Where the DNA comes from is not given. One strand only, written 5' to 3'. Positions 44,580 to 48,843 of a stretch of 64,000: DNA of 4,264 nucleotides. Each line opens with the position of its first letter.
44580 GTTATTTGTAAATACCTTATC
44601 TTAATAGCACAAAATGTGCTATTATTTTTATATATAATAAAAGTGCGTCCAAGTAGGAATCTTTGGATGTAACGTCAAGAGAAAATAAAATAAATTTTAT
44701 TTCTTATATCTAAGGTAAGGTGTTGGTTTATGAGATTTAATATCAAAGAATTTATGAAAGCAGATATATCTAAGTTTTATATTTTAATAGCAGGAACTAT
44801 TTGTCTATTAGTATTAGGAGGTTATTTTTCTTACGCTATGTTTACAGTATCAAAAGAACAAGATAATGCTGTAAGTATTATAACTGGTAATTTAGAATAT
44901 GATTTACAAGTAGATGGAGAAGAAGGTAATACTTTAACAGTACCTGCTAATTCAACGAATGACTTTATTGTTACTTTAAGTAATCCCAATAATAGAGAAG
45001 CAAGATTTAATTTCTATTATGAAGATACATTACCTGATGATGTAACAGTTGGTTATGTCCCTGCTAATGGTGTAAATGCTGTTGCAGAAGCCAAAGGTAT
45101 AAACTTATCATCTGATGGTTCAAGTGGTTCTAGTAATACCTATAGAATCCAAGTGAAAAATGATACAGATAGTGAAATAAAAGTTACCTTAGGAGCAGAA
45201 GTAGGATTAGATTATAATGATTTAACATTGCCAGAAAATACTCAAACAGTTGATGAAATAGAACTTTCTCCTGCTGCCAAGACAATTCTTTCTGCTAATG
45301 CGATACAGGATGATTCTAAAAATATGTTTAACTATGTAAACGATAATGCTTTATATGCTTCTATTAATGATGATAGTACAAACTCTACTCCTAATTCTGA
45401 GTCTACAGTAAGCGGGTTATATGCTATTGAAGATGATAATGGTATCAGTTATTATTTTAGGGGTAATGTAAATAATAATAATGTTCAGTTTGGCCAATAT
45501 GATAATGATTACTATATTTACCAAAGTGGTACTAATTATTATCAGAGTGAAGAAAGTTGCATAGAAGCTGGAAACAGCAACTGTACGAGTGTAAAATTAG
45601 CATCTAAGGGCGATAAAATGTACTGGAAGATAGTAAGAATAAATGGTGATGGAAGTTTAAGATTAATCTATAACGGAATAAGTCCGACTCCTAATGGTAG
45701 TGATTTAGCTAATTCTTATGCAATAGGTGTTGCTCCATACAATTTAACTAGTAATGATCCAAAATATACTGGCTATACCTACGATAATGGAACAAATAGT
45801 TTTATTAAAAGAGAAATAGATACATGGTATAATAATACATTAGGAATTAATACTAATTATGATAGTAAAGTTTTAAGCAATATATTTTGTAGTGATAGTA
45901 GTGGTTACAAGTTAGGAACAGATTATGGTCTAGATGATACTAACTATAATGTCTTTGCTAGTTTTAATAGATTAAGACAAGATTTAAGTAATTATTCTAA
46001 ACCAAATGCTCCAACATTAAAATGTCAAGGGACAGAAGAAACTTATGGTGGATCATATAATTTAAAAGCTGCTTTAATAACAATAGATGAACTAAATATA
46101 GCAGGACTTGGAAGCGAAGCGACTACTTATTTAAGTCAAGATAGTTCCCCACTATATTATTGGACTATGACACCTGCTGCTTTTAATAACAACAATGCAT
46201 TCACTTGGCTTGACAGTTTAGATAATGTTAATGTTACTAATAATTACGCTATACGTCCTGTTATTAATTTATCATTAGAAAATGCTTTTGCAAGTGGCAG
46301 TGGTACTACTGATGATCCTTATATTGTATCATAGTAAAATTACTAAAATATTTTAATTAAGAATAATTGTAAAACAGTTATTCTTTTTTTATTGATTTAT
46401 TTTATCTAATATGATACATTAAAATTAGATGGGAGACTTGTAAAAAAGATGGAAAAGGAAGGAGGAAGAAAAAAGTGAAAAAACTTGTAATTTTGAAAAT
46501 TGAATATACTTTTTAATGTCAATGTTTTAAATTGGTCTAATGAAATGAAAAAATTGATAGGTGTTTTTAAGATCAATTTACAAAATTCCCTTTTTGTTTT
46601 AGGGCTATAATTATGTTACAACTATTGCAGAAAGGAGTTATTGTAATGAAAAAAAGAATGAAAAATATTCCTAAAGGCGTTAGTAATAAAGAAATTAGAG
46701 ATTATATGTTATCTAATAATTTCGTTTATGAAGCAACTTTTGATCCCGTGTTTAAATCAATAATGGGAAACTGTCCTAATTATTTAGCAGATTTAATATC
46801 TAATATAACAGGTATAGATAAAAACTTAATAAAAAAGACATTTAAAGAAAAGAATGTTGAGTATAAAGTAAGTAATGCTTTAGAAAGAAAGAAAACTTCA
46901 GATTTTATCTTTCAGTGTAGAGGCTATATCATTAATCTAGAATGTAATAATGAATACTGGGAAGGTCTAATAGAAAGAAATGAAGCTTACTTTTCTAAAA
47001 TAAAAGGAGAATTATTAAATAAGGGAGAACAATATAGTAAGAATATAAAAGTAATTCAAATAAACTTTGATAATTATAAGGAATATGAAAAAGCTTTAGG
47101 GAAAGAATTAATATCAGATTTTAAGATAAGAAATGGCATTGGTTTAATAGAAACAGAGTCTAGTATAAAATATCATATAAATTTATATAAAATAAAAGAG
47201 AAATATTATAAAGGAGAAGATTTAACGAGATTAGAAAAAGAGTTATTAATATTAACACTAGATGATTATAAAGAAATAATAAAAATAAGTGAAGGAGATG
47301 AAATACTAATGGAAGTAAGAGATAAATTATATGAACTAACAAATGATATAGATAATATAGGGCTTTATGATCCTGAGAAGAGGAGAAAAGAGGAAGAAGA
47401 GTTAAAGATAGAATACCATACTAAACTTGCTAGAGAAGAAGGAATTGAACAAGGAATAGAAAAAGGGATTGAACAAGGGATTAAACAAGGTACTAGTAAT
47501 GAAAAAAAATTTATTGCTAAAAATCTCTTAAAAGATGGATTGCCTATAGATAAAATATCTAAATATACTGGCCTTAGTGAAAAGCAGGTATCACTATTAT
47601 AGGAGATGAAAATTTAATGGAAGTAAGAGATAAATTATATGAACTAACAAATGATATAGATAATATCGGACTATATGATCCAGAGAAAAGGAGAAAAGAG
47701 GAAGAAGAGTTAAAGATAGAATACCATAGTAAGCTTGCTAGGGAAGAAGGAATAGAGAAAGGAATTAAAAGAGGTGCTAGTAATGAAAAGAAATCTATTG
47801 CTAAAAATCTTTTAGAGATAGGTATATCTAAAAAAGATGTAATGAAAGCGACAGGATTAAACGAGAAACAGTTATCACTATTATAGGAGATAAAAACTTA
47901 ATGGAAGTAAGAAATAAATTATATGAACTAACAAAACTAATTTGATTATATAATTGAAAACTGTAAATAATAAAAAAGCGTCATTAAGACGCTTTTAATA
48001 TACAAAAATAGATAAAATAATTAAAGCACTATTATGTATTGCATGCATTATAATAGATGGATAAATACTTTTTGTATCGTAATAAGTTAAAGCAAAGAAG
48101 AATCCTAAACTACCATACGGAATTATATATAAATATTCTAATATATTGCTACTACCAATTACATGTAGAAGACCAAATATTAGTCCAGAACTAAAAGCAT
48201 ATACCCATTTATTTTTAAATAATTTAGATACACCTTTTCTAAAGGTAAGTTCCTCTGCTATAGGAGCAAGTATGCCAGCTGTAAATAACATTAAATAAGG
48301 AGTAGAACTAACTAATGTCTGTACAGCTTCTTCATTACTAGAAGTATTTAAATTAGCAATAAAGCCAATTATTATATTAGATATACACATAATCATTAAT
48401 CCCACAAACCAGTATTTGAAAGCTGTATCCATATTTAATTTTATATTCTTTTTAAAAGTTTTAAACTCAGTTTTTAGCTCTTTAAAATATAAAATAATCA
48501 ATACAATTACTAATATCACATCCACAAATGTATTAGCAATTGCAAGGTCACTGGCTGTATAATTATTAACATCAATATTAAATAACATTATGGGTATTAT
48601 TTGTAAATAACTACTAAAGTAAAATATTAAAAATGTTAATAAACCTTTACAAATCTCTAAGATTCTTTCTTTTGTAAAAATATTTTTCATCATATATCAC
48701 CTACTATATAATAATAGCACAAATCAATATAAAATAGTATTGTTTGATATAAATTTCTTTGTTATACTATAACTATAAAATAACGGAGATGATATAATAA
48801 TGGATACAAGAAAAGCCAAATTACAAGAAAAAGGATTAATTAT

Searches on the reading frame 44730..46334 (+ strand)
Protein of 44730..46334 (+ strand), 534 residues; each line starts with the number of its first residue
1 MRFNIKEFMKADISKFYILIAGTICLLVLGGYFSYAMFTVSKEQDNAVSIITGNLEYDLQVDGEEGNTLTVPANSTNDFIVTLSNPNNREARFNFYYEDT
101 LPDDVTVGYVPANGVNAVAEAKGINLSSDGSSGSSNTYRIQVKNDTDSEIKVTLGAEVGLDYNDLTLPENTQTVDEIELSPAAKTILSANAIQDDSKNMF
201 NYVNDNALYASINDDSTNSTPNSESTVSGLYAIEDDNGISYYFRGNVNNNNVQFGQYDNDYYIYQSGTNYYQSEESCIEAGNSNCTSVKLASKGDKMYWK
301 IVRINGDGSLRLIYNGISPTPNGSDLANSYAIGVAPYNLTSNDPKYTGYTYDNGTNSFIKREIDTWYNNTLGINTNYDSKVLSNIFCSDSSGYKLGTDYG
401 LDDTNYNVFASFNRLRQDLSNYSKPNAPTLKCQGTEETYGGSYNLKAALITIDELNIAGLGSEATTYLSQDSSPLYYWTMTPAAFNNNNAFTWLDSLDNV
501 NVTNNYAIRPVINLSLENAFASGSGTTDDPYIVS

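Call 8: search_protein_families(library=pfam, proteins=[window:44730-46334:+], max_evalue=0.01)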
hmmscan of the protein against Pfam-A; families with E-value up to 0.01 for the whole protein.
window:44730-46334:+ (534 aa): 1 family
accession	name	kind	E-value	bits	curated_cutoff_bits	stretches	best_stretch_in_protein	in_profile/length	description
PF11614.14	FixG_C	-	0.0011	19.6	25.6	0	134-184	31-76/119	IG-like fold at C-terminal of FixG, putative oxidoreductase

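Call 30: search_protein_families(library=ncbifam, proteins=[window:44730-46334:+], max_evalue=1)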
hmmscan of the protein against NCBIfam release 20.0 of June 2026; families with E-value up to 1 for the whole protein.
window:44730-46334:+ (534 aa): 1 family
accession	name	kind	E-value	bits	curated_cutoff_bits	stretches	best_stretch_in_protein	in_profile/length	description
NF005613.0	PRK07366.1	equivalog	0.021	13.9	486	1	334-385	49-99/391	LL-diaminopimelate aminotransferase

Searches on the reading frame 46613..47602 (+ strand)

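Call 8: search_protein_families(library=pfam, proteins=[window:46613-47602:+], max_evalue=0.01)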
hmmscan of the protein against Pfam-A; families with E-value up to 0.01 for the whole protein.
window:46613-47602:+ (329 aa): 1 family
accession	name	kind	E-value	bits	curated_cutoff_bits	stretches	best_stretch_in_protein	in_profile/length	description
PF00990.26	GGDEF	-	0.0055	16.9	23.8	0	123-164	11-52/161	Diguanylate cyclase, GGDEF domain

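Call 30: search_protein_families(library=ncbifam, proteins=[window:46613-47602:+], max_evalue=1)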
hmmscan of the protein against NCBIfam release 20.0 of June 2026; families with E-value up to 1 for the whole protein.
window:46613-47602:+ (329 aa): 6 families
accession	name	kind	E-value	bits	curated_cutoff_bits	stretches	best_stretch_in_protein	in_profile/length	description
TIGR01784.1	T_den_put_tspse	subfamily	3.1e-17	63.3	52.1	1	43-326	2-270/273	Rpn family recombination-promoting nuclease/putative transposase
NF009925.1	PRK13386.1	equivalog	0.0088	15.3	192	1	274-312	59-97/228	flagellar assembly protein FliH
NF004270.2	PRK05687.2-1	equivalog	0.037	13.6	180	1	261-295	30-64/223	flagellar assembly protein FliH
NF004266.1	PRK05687.1-1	equivalog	0.043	13.3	260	1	271-296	55-92/230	flagellar assembly protein FliH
TIGR00254.1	GGDEF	domain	0.09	12.5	37.4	1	123-164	15-56/168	diguanylate cyclase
NF004267.1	PRK05687.1-3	equivalog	0.17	11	293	2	274-303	96-125/266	flagellar assembly protein FliH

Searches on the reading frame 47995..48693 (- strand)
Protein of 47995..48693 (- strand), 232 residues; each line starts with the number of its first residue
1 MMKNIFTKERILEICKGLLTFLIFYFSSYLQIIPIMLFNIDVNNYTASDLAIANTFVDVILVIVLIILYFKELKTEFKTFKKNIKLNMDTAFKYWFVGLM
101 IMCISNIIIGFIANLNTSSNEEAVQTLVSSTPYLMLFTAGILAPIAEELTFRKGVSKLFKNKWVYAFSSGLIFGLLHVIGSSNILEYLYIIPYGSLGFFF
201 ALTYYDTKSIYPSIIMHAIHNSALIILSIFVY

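Call 72: search_protein_families(library=pfam, proteins=[window:47995-48693:-], max_evalue=0.001)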
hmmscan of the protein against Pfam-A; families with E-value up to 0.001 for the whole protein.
window:47995-48693:- (232 aa): 1 family
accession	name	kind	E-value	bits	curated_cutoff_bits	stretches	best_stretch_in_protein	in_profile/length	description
PF02517.21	Rce1-like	-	1.5e-18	67.3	22.4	1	131-222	3-92/93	Type II CAAX prenyl endopeptidase Rce1-like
